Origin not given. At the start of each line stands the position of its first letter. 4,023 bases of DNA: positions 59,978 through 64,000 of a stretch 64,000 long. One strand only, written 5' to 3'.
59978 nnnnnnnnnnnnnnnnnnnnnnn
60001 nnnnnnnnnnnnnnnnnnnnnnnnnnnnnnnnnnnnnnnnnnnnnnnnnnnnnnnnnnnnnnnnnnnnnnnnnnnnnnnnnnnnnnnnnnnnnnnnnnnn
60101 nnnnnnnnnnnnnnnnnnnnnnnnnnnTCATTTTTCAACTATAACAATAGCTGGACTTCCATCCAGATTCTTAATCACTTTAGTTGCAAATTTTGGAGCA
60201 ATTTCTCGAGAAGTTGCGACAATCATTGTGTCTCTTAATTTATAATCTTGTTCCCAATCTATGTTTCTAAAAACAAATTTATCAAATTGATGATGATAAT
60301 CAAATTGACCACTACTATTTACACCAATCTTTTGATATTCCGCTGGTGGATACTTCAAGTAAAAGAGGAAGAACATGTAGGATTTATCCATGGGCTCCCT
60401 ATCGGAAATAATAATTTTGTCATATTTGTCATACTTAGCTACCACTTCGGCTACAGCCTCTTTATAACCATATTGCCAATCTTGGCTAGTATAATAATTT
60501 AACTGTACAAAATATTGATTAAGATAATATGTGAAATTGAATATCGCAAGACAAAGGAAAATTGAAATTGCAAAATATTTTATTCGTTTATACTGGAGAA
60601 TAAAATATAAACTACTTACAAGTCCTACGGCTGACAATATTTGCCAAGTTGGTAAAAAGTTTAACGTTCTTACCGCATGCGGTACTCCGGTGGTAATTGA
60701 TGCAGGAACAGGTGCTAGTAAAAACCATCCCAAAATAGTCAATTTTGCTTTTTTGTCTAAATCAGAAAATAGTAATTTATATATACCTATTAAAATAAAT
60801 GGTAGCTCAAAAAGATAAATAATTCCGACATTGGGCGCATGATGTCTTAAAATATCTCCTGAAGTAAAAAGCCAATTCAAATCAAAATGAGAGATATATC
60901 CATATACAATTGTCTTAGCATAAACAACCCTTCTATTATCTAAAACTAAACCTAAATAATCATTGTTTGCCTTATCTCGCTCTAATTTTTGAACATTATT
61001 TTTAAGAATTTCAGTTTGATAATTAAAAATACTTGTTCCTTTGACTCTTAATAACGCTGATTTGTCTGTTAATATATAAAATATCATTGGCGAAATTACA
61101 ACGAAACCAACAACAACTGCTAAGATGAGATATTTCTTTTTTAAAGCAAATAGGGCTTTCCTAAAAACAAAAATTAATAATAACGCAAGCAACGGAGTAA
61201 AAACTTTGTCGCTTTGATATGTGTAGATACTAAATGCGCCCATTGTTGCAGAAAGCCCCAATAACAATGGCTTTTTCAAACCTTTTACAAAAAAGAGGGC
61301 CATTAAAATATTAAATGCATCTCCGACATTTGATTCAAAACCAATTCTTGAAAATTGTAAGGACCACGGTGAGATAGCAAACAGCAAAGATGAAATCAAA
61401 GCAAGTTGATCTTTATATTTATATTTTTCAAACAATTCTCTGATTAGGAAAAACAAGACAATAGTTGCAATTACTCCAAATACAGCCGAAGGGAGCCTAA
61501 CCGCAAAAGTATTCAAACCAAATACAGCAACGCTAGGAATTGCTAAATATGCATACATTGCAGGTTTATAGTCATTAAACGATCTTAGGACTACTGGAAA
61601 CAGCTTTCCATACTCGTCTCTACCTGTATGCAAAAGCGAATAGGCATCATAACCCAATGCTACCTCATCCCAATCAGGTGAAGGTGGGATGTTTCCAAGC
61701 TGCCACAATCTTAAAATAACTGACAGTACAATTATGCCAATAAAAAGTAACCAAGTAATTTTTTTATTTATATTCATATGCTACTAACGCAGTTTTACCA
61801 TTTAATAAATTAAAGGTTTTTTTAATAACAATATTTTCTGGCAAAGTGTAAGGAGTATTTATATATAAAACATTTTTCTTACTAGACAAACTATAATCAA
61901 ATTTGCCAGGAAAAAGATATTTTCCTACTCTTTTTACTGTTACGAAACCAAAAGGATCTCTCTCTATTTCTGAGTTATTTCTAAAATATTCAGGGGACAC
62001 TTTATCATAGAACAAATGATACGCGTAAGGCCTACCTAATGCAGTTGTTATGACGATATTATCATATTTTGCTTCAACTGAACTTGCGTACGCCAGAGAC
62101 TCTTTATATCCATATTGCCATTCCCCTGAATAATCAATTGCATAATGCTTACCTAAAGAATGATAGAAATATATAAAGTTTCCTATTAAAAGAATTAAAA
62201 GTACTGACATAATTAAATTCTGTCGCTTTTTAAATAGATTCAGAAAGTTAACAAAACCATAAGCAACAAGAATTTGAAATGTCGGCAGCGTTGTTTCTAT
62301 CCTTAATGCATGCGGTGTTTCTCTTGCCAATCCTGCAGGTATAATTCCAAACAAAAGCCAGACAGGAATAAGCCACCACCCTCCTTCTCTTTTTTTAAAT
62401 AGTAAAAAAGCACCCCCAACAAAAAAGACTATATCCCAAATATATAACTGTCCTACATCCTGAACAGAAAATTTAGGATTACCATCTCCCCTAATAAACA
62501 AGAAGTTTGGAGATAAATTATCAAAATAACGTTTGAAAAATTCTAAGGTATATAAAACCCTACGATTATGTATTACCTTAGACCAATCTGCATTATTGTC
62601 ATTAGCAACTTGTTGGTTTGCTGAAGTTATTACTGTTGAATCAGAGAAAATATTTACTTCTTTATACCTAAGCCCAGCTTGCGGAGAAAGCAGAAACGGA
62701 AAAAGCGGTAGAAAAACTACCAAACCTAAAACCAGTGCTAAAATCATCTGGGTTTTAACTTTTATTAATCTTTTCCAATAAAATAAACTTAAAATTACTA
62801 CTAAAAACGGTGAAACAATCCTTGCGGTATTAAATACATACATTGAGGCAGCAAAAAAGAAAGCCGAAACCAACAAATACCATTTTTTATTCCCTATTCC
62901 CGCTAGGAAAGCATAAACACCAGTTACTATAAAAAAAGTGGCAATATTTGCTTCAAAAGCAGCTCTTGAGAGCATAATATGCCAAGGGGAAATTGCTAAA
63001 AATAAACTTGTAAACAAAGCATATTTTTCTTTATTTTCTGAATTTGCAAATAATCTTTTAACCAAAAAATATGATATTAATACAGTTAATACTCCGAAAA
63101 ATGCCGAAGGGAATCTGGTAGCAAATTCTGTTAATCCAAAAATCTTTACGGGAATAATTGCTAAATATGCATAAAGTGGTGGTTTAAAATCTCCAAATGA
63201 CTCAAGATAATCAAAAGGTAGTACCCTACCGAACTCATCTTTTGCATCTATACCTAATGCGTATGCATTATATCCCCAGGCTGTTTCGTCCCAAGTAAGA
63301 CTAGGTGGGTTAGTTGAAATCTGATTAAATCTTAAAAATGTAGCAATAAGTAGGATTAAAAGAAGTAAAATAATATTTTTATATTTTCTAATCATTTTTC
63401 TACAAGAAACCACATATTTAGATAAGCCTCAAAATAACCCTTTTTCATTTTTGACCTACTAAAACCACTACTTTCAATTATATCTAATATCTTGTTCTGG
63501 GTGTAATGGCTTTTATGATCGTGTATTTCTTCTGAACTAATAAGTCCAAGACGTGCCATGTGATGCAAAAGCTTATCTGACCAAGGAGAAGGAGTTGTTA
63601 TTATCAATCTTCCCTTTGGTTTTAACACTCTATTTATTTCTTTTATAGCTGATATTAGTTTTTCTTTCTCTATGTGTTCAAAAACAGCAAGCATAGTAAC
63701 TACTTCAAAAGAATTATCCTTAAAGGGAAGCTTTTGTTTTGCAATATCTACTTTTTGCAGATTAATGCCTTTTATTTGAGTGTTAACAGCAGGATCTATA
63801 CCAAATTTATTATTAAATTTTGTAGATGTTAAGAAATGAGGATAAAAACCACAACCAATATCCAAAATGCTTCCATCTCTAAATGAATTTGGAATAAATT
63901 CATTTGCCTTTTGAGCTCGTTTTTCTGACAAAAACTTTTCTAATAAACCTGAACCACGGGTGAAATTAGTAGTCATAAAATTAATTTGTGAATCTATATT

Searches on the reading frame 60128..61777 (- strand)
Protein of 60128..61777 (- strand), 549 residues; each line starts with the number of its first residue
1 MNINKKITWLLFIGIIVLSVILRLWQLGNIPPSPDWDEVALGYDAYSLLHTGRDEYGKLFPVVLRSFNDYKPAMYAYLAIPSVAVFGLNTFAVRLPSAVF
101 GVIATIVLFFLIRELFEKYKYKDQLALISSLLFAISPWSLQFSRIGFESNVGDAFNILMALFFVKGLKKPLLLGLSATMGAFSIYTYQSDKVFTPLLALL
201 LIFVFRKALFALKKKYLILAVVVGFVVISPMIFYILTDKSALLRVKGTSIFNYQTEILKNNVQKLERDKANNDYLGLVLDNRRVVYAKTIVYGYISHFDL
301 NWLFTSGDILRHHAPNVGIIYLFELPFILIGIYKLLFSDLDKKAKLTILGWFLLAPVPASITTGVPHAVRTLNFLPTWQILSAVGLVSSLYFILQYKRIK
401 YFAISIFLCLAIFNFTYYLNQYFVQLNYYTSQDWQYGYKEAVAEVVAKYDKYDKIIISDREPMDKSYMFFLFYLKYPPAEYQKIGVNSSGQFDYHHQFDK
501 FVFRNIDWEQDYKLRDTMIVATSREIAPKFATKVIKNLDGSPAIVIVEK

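Call 5: search_protein_families(library=pfam, proteins=[window:60128-61777:-], max_evalue=0.01)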
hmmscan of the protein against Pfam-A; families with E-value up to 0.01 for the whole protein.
window:60128-61777:- (549 aa): 1 family
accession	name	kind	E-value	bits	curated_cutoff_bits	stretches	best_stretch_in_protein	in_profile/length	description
PF13231.12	PMT_2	-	4.9e-13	50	26.1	1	71-233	2-159/160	Dolichyl-phosphate-mannose-protein mannosyltransferase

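Call 6: search_protein_families(library=ncbifam, proteins=[window:60128-61777:-], max_evalue=0.01)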
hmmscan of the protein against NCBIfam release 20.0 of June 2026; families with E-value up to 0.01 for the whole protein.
window:60128-61777:- (549 aa): 0 families

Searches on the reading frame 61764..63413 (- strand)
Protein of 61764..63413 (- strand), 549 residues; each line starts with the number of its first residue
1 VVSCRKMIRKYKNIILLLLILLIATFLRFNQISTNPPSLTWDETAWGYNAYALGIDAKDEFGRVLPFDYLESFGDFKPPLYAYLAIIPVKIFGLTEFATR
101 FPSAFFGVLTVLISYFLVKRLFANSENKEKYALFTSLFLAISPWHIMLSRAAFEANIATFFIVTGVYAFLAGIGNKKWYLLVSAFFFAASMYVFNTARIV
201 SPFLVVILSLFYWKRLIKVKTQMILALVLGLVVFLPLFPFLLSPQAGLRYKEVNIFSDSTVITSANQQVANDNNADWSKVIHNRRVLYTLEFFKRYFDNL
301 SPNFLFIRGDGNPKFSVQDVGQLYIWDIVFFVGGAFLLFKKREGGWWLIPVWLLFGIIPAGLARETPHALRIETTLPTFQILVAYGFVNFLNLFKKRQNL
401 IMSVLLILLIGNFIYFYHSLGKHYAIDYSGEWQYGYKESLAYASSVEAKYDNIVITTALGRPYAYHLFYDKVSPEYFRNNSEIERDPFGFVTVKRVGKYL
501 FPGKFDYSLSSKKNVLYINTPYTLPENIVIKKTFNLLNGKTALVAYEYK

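Call 5: search_protein_families(library=pfam, proteins=[window:61764-63413:-], max_evalue=0.01)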
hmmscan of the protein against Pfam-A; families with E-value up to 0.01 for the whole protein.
window:61764-63413:- (549 aa): 2 families
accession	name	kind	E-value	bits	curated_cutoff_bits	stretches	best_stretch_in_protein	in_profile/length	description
PF13231.12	PMT_2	-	6.5e-13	49.6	26.1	1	77-237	2-157/160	Dolichyl-phosphate-mannose-protein mannosyltransferase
PF02366.24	PMT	-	3.7e-10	40.2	22.7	1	20-222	3-214/245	Dolichyl-phosphate-mannose-protein mannosyltransferase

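Call 6: search_protein_families(library=ncbifam, proteins=[window:61764-63413:-], max_evalue=0.01)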
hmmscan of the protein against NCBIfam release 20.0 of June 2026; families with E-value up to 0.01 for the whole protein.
window:61764-63413:- (549 aa): 1 family
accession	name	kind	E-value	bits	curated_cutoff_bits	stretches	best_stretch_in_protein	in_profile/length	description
TIGR03663.1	TIGR03663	subfamily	1.5e-08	34.1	126.25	1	79-216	53-186/435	flippase activity-associated protein Agl23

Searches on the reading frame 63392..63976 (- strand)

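Call 12: search_protein_families(library=pfam, proteins=[window:63392-63976:-], max_evalue=0.001)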
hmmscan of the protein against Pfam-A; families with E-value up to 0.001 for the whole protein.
window:63392-63976:- (194 aa): 7 families
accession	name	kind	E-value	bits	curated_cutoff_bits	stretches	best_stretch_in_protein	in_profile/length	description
PF13489.12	Methyltransf_23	-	1.5e-13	51.2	27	1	16-172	5-159/164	Methyltransferase domain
PF08241.18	Methyltransf_11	-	5.4e-13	49.8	21.2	1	38-126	1-95/95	Methyltransferase domain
PF13649.12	Methyltransf_25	-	9.1e-10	39.5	27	1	70-122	47-97/97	Methyltransferase domain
PF13847.12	Methyltransf_31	-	1.8e-08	34.7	27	1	66-140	51-115/145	Methyltransferase domain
PF08242.18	Methyltransf_12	-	1.2e-06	29.6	30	1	72-124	47-98/98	Methyltransferase domain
PF01209.24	Ubie_methyltran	-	0.00038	20.3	20.1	1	72-127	99-152/233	ubiE/COQ5 methyltransferase family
PF05148.21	Methyltransf_8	-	0.00086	19.7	27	0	34-127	73-157/219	Hypothetical methyltransferase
